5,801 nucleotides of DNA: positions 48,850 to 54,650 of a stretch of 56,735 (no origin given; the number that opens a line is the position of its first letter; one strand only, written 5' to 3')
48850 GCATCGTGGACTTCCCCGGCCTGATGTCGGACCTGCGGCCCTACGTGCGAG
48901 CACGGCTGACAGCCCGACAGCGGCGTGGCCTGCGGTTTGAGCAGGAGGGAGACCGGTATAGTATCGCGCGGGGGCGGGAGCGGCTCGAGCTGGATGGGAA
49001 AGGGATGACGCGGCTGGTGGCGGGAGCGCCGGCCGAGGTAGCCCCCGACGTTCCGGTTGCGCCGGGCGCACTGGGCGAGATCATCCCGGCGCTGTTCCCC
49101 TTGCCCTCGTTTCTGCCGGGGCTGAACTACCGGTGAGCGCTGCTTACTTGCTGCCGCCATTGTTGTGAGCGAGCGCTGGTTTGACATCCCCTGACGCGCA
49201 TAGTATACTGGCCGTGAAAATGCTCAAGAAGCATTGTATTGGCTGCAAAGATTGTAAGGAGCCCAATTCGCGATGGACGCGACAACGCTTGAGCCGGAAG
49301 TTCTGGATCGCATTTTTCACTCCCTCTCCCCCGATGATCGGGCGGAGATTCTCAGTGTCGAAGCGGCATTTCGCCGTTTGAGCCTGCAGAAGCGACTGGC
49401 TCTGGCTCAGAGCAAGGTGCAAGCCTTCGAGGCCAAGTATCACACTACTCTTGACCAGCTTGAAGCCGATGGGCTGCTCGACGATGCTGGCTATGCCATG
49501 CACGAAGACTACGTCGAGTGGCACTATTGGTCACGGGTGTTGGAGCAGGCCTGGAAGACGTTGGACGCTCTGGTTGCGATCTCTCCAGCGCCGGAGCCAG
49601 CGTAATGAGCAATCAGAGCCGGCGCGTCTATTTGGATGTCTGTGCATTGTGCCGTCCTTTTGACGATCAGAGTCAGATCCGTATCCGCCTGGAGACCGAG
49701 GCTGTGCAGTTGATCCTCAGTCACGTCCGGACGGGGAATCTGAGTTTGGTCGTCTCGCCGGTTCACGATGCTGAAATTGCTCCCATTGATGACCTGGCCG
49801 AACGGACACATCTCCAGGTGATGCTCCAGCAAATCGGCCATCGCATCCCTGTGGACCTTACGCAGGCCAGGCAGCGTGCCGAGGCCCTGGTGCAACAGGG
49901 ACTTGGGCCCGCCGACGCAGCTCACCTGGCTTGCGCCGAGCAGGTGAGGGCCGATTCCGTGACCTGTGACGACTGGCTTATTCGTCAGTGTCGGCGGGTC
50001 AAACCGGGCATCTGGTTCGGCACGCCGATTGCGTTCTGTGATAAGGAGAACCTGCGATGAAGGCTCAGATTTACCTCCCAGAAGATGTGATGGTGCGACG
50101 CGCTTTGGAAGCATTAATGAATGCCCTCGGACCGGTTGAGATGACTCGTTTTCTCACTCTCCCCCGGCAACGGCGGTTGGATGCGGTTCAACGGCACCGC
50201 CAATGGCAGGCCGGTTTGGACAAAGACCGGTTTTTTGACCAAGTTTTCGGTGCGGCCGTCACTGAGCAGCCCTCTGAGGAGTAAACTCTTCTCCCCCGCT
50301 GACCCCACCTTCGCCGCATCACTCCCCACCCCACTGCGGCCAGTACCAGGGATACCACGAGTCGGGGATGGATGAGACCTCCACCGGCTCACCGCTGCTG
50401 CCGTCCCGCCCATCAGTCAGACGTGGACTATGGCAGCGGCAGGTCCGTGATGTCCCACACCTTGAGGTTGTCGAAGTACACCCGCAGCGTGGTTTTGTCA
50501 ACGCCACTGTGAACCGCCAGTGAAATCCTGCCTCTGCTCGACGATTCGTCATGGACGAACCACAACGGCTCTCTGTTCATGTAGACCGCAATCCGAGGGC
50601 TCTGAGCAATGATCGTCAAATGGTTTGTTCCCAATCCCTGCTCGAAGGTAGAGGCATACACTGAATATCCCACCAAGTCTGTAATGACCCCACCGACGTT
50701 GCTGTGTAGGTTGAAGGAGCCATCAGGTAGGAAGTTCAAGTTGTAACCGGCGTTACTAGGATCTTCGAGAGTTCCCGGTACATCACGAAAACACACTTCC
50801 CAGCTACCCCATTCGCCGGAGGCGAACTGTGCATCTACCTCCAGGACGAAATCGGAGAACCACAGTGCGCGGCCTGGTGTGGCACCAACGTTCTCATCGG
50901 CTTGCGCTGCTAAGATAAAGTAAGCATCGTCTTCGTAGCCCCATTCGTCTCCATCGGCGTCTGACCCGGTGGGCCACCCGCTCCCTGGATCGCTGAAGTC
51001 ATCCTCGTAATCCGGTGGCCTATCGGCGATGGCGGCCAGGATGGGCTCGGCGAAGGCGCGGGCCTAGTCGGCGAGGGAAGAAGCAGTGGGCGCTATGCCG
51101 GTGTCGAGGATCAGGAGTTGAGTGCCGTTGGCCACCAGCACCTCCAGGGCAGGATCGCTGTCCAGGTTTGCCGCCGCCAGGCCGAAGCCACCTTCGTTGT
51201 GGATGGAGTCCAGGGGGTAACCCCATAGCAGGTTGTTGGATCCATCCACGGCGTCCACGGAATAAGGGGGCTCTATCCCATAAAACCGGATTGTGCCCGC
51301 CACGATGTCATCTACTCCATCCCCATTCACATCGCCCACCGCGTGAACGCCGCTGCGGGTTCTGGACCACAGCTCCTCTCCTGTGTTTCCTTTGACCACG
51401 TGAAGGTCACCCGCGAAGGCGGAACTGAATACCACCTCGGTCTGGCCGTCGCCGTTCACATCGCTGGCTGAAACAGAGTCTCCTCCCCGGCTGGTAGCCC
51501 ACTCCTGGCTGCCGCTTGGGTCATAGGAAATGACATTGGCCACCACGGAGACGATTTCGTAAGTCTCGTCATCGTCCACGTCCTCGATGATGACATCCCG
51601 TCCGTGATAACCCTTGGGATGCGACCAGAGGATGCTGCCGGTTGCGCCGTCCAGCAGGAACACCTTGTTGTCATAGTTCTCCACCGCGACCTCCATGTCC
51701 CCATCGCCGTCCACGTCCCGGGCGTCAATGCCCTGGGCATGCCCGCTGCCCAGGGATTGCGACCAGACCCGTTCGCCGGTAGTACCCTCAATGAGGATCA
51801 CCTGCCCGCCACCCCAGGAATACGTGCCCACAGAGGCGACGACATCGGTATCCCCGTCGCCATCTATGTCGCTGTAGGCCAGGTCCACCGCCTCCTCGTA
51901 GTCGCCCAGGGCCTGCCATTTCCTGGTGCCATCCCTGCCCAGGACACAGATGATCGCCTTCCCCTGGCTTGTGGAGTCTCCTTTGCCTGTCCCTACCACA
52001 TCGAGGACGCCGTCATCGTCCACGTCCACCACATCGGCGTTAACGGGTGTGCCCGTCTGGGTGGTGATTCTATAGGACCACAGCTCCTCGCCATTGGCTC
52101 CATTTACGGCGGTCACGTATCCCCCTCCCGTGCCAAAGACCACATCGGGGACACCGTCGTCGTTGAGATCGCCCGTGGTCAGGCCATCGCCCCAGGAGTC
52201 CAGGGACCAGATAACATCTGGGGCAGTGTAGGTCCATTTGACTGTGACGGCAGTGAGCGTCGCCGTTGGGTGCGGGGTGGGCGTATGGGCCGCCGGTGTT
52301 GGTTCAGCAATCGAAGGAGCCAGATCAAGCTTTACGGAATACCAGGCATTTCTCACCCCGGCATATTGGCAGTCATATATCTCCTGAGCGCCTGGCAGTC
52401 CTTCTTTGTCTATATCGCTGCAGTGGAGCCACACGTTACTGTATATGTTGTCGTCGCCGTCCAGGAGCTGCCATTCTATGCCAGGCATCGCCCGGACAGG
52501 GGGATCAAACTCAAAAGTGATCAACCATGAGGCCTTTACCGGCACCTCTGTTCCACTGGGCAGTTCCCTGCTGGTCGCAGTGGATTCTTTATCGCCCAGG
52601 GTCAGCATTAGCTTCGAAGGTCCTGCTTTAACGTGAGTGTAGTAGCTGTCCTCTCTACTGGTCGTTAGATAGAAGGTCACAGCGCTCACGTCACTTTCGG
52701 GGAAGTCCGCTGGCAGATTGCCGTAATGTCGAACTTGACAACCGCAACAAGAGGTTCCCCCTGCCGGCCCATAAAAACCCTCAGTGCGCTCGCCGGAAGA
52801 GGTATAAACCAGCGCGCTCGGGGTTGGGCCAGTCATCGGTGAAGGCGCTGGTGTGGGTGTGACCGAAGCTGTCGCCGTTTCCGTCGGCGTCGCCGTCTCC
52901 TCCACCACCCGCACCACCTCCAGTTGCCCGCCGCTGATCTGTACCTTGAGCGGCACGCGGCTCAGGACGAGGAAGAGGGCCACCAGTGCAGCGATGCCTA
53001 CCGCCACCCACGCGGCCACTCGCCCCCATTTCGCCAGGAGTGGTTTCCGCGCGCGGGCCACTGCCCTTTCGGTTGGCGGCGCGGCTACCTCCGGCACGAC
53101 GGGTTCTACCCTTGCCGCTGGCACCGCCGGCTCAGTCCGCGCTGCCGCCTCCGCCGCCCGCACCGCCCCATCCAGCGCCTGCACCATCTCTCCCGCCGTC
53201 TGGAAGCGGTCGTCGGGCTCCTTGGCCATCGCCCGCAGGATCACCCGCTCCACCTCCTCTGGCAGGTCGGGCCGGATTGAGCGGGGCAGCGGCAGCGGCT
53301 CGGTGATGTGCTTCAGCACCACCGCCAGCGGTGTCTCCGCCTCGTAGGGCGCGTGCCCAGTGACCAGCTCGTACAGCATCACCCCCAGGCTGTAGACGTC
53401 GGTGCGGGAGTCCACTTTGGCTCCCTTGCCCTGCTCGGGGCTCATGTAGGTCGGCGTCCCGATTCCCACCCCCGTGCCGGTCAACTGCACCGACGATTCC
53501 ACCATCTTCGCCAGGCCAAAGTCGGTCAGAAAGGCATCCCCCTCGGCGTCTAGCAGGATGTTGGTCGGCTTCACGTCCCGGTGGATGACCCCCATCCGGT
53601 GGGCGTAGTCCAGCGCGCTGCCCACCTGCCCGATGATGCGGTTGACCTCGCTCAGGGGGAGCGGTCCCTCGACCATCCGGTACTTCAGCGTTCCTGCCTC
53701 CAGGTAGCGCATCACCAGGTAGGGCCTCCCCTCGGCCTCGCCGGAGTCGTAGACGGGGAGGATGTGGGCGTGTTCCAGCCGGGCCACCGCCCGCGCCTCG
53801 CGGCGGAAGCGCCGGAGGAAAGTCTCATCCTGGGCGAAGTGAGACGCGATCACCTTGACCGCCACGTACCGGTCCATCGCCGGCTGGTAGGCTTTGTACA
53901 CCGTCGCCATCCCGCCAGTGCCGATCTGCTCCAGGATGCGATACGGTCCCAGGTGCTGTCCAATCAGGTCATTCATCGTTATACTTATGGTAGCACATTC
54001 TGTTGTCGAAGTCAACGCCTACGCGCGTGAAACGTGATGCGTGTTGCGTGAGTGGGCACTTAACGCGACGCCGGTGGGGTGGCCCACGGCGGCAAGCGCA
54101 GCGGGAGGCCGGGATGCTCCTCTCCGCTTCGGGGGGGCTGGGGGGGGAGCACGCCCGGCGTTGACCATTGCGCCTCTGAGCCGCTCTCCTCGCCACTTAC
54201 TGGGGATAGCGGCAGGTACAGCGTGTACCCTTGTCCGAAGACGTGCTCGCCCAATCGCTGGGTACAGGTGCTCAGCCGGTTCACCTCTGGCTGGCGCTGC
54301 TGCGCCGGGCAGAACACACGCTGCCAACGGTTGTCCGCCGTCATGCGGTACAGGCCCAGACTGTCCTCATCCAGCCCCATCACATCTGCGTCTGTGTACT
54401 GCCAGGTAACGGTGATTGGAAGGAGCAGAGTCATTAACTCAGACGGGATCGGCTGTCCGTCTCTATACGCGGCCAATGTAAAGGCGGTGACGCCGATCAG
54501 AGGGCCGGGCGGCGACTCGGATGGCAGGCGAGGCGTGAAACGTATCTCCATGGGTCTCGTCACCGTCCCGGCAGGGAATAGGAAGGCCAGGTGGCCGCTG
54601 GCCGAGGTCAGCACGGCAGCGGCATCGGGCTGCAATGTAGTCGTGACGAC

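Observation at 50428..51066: Single in-frame TAG separates a Ser/Thr kinase / FG-GAP protein from a further 212-codon DUF1080/LamG-like domain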

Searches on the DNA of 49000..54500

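Call 39: search_rna_families(source=window, start=49000, end=54500, threshold=evalue, max_evalue=1)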
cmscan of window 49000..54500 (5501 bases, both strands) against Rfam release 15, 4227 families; matches with E-value up to 1: 0.
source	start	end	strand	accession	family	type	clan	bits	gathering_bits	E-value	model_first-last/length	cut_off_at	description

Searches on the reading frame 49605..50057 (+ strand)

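Call 40: search_protein_families(library=pfam, proteins=[window:49605-50057:+], max_evalue=0.001)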
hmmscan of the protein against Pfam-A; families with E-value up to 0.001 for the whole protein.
window:49605-50057:+ (151 aa): 1 family
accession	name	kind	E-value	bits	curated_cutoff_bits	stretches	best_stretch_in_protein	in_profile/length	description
PF01850.27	PIN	-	1.7e-05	25.8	23.6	1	38-124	33-113/120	PIN domain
